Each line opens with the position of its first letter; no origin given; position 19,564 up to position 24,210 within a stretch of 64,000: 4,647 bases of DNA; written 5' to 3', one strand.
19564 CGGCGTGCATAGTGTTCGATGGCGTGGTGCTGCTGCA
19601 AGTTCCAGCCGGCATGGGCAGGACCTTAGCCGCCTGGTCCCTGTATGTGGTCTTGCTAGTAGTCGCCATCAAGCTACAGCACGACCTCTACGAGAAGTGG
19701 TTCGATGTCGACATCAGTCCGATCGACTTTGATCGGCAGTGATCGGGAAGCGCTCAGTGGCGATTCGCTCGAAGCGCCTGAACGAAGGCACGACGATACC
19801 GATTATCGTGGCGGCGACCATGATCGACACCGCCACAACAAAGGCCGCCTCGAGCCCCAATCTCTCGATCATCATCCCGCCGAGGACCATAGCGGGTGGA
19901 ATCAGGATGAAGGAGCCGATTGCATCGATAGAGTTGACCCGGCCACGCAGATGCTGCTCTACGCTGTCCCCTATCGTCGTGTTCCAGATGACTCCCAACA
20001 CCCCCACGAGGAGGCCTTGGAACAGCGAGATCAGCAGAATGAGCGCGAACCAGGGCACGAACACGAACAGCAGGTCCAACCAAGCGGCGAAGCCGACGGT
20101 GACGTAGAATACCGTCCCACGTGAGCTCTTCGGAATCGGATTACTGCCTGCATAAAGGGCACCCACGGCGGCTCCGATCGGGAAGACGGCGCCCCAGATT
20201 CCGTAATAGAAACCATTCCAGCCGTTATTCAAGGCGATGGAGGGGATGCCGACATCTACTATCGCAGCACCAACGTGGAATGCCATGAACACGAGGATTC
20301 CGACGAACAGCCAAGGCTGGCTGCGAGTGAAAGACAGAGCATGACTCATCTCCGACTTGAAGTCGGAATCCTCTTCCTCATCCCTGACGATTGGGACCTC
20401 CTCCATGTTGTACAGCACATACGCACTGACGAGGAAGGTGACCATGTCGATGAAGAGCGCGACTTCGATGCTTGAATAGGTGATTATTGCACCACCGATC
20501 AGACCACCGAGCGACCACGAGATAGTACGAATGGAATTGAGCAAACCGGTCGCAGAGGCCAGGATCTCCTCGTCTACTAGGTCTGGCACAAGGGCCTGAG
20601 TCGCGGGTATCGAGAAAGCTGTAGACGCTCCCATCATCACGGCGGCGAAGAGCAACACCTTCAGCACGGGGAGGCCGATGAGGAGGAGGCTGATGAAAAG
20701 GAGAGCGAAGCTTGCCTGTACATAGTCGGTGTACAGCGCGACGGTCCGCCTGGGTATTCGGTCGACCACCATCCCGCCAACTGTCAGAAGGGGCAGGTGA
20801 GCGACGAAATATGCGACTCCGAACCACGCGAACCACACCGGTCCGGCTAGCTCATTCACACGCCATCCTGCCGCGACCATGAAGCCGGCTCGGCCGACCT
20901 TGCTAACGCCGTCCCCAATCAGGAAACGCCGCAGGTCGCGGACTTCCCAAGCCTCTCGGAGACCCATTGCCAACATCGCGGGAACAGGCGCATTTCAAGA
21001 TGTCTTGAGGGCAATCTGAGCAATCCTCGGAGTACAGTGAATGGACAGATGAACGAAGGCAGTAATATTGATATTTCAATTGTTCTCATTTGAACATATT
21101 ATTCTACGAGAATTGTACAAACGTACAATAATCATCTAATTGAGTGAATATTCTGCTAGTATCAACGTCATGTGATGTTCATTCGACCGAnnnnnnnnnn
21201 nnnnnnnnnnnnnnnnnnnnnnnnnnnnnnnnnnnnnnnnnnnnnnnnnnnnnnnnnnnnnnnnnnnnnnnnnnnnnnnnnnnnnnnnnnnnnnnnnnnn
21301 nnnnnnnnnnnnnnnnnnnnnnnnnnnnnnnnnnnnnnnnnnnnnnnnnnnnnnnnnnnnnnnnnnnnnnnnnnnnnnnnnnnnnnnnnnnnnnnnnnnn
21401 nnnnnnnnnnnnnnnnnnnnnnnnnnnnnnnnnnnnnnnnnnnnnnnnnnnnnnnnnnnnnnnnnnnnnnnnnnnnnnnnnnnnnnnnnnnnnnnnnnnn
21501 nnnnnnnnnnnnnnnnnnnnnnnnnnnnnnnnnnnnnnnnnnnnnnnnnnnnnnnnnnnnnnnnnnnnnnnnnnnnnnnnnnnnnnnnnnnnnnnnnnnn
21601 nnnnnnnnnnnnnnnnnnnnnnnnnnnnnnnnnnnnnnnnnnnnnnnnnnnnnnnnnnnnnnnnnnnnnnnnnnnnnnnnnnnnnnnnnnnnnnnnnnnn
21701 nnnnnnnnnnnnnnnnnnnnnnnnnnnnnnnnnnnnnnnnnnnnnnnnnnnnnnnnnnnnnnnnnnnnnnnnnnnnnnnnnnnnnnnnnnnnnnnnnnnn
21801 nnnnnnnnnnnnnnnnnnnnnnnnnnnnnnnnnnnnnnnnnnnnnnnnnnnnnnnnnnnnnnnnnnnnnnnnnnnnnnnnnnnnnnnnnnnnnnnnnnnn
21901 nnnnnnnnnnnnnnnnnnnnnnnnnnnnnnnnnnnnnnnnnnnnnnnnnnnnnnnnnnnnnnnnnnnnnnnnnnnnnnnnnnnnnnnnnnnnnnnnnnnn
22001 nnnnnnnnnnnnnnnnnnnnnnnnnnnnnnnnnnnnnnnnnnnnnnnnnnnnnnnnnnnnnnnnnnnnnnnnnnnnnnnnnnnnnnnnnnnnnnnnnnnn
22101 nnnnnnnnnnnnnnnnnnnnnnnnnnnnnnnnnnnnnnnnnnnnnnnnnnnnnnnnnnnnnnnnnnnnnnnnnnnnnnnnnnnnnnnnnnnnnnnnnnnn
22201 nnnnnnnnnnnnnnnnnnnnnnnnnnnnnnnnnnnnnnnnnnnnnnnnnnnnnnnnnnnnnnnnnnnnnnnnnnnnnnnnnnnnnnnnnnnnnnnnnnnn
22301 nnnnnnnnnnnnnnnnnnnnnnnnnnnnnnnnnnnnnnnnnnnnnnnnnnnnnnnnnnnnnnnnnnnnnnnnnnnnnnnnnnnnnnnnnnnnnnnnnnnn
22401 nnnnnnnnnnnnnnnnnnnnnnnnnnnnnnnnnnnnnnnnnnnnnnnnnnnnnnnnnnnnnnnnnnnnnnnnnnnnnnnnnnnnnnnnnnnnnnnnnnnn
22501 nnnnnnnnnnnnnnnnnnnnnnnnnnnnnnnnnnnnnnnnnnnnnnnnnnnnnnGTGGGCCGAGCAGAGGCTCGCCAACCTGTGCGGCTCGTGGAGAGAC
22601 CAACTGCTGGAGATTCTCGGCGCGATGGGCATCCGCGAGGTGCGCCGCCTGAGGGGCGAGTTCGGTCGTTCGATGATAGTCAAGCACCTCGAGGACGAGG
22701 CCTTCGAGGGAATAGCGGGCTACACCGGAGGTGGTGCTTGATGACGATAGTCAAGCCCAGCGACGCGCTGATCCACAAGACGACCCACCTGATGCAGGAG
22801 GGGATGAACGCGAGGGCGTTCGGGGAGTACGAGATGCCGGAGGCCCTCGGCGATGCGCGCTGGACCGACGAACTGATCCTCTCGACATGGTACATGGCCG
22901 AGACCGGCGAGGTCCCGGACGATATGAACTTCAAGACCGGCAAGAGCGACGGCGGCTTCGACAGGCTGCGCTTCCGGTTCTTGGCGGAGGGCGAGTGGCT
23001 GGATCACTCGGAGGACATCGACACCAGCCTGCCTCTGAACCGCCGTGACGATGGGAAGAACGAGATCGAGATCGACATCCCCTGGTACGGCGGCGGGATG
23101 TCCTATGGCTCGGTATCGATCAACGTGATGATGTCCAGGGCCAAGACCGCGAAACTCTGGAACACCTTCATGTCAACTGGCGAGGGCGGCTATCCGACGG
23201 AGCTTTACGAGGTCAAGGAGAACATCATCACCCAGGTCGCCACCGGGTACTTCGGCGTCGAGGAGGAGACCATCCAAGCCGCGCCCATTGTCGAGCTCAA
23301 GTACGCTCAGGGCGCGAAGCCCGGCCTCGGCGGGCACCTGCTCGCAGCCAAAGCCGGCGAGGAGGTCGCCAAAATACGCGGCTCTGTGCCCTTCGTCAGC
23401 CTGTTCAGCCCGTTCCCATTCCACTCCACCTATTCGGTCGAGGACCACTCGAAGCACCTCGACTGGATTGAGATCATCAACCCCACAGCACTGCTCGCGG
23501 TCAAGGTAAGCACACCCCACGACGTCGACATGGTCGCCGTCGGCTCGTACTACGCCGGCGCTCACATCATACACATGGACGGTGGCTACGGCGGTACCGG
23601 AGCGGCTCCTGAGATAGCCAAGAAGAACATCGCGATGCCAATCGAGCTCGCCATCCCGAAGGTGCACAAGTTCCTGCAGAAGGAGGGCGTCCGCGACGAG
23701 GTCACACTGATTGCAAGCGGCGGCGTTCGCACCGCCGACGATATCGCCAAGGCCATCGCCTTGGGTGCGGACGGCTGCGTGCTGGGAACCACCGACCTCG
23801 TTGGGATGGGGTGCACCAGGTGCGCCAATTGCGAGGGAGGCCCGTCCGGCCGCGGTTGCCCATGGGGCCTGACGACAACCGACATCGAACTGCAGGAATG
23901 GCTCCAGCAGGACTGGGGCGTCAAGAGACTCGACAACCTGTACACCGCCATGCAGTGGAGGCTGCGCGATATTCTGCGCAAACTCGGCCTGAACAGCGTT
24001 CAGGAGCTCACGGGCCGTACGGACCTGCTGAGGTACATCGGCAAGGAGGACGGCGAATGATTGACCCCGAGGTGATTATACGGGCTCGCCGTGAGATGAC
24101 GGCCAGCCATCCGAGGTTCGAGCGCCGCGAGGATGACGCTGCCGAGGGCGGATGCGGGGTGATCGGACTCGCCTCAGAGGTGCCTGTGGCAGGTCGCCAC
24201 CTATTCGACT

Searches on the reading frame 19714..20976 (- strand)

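Call 7: search_protein_families(library=pfam, proteins=[window:19714-20976:-], max_evalue=0.00001)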
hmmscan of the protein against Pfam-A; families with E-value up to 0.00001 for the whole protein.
window:19714-20976:- (420 aa): 2 families
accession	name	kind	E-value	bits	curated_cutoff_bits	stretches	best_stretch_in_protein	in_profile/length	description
PF07690.21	MFS_1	-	3.5e-26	92.4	33.4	2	29-296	12-280/347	Major Facilitator Superfamily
PF05977.19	MFS_3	-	8.5e-15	54.6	27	1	24-401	21-400/524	Transmembrane secretion effector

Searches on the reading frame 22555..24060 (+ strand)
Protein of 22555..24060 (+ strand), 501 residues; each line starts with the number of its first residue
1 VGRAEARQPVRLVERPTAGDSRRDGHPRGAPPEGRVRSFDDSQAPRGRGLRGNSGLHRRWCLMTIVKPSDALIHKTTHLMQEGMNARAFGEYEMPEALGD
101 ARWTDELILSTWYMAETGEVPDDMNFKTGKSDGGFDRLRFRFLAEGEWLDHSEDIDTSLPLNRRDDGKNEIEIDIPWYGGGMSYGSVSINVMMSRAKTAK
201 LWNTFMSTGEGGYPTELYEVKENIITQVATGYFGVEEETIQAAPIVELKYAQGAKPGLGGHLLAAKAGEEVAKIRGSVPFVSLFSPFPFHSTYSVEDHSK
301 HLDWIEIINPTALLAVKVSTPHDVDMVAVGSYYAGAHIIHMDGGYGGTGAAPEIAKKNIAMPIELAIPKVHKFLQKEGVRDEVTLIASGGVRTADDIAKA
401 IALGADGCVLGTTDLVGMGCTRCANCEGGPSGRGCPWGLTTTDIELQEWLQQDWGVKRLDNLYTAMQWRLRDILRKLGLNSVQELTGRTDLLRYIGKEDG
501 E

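Call 7: search_protein_families(library=pfam, proteins=[window:22555-24060:+], max_evalue=0.00001)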
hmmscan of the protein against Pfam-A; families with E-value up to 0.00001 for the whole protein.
window:22555-24060:+ (501 aa): 3 families
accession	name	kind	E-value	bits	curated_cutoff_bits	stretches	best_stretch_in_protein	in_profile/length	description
PF01645.23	Glu_synthase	-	4e-84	283.3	20.4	1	168-479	60-368/369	Conserved region in glutamate synthase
PF01070.24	FMN_dh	-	3.5e-07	30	24.9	1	377-419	268-310/350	FMN-dependent dehydrogenase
PF00478.31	IMPDH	-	7.8e-06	25.6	25.6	0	335-412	166-237/345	IMP dehydrogenase / GMP reductase domain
